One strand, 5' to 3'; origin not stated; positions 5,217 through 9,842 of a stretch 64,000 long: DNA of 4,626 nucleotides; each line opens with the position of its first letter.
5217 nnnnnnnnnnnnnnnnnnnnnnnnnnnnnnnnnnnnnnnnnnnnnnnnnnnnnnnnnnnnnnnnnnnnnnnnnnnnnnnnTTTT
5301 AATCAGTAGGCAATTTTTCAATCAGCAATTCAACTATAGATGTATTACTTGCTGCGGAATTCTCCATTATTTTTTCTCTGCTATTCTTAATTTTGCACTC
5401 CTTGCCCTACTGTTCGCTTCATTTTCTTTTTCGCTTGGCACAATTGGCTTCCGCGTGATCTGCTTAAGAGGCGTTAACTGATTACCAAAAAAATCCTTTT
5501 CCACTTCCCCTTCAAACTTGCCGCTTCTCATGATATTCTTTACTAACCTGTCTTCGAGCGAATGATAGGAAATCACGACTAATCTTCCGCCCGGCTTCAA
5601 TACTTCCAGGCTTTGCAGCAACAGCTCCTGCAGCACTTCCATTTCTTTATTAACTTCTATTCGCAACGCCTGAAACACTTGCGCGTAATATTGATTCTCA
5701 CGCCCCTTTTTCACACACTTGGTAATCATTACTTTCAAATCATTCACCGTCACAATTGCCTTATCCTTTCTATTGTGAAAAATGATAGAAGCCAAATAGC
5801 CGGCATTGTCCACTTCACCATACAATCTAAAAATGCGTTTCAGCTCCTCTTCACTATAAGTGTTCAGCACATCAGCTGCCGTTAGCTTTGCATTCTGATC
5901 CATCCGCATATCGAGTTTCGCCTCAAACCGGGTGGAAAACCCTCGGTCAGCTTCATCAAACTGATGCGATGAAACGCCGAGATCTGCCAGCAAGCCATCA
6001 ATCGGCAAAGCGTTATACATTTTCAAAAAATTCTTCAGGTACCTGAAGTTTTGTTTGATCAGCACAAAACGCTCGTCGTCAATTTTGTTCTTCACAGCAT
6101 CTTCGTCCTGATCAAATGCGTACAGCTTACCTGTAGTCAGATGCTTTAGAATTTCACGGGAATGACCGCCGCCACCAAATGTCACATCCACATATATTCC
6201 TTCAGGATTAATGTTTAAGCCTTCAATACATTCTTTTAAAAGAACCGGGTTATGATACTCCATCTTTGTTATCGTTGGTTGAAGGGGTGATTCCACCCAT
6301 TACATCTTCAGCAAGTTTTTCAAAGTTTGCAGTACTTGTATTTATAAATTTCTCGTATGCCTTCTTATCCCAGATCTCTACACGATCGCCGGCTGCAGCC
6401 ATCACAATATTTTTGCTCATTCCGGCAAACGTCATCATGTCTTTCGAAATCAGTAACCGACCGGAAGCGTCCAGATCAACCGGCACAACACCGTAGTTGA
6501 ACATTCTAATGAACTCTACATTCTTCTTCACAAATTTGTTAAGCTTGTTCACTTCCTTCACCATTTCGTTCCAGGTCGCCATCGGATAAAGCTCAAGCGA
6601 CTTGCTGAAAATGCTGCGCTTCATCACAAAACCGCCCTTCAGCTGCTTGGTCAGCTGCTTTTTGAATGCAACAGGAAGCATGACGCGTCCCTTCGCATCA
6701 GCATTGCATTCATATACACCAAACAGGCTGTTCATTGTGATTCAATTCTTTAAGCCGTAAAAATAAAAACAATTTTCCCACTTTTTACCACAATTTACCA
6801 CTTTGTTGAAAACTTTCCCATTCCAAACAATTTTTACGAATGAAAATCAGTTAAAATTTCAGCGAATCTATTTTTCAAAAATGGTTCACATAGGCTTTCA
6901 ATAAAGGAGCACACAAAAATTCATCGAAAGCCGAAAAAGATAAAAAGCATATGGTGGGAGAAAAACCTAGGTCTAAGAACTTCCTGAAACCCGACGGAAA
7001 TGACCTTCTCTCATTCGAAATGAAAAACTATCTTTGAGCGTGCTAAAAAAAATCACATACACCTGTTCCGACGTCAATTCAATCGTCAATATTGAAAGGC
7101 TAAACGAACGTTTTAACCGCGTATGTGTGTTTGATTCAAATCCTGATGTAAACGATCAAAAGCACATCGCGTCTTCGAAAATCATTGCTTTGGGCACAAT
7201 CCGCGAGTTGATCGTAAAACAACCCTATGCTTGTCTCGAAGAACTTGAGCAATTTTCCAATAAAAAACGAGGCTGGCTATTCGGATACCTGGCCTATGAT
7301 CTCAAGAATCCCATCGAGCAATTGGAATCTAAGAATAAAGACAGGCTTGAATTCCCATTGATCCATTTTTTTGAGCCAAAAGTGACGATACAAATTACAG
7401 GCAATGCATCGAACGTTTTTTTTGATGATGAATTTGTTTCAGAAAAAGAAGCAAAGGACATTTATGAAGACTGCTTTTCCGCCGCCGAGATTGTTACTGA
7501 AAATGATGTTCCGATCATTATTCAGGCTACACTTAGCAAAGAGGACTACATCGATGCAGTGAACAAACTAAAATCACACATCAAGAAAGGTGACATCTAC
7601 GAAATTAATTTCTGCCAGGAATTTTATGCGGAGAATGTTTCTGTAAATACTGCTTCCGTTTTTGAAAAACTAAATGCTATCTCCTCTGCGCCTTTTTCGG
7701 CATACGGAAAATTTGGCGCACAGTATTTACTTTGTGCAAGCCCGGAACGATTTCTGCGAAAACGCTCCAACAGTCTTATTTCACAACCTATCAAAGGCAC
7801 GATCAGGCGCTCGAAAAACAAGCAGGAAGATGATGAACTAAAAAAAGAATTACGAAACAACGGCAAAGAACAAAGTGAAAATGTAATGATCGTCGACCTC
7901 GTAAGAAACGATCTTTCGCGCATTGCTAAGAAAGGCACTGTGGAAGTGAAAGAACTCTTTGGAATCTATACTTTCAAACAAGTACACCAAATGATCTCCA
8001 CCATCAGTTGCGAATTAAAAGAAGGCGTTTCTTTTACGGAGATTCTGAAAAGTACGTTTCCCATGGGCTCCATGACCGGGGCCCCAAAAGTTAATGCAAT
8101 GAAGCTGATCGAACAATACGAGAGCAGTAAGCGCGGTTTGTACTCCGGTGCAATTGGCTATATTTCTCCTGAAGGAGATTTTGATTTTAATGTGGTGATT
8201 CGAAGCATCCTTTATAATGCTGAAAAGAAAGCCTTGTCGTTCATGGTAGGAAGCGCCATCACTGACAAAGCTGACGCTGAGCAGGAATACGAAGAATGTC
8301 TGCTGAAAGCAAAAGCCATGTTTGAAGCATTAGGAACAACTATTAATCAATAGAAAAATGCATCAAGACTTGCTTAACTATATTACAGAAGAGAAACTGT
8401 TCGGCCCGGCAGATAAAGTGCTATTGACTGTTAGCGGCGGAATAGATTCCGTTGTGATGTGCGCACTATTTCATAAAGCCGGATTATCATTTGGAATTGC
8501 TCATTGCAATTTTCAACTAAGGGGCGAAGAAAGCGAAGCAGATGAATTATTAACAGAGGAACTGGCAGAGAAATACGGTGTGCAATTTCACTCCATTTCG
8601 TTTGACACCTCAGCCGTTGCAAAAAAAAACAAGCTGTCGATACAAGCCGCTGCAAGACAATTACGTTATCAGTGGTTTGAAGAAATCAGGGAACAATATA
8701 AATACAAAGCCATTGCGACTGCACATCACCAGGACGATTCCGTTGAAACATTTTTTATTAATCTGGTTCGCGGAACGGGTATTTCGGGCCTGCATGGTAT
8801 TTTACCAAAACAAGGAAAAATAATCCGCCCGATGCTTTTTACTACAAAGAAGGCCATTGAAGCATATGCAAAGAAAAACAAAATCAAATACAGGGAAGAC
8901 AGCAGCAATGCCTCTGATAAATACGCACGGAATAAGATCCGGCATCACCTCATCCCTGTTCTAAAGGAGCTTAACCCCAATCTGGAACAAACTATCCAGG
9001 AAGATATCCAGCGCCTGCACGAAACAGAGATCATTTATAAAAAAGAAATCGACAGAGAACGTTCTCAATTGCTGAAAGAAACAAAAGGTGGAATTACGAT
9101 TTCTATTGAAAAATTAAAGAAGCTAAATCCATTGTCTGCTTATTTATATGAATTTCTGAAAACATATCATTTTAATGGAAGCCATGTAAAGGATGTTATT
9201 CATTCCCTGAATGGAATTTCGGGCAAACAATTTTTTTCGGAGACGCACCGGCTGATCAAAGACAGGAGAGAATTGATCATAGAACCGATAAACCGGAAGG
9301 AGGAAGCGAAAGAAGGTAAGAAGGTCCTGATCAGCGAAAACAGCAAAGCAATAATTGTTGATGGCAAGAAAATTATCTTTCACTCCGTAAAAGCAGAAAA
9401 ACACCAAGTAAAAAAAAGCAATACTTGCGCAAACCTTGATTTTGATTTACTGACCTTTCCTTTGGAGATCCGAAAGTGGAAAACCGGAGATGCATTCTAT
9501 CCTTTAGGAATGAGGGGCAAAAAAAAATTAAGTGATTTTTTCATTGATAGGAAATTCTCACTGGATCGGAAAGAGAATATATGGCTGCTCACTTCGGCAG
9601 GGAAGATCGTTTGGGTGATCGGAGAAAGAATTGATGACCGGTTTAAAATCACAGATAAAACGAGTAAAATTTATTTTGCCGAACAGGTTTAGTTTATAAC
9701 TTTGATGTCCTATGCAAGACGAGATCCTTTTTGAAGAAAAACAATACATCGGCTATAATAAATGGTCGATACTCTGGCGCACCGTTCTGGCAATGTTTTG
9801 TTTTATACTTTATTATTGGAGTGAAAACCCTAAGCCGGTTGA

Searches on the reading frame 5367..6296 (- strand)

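Call 58: search_protein_families(library=pfam, proteins=[window:5367-6296:-], max_evalue=0.0001)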
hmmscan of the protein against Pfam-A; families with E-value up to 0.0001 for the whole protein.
window:5367-6296:- (309 aa): 2 families
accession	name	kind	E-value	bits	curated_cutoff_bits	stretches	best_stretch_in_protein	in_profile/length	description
PF01795.25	Methyltransf_5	-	1.8e-95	320.4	27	1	14-309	3-309/309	MraW methylase family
PF01728.25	FtsJ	-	3.7e-08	33.9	24.1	1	20-117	9-113/181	FtsJ-like methyltransferase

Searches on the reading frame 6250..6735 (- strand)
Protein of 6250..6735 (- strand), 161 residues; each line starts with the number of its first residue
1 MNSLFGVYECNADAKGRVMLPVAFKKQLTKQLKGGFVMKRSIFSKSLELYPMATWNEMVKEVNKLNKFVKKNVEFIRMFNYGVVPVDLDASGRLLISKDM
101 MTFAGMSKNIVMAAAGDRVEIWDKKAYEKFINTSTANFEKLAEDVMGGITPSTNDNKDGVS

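Call 58: search_protein_families(library=pfam, proteins=[window:6250-6735:-], max_evalue=0.0001)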
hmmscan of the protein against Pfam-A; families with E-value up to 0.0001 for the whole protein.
window:6250-6735:- (161 aa): 1 family
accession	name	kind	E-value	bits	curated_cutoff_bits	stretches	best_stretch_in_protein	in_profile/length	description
PF02381.23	MraZ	-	3.8e-23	81.7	23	2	85-144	7-67/72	MraZ protein, putative antitoxin-like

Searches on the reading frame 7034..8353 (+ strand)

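Call 58: search_protein_families(library=pfam, proteins=[window:7034-8353:+], max_evalue=0.0001)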
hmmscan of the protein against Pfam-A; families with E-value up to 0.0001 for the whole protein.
window:7034-8353:+ (439 aa): 2 families
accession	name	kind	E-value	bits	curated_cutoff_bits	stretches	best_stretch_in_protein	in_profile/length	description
PF00425.24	Chorismate_bind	-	1.3e-83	280.9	27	1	169-425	2-257/257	chorismate binding enzyme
PF04715.19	Anth_synt_I_N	-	2.3e-06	28.3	23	0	79-119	89-129/140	Anthranilate synthase component I, N terminal region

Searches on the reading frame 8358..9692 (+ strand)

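Call 58: search_protein_families(library=pfam, proteins=[window:8358-9692:+], max_evalue=0.0001)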
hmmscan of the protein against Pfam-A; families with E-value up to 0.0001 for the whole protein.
window:8358-9692:+ (444 aa): 2 families
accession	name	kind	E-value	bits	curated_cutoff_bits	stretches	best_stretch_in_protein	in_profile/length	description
PF01171.26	ATP_bind_3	-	5e-51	173.5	27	1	20-196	1-181/182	PP-loop family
PF11734.13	TilS_C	-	1.3e-09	37.7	22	1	369-437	1-69/74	TilS substrate C-terminal domain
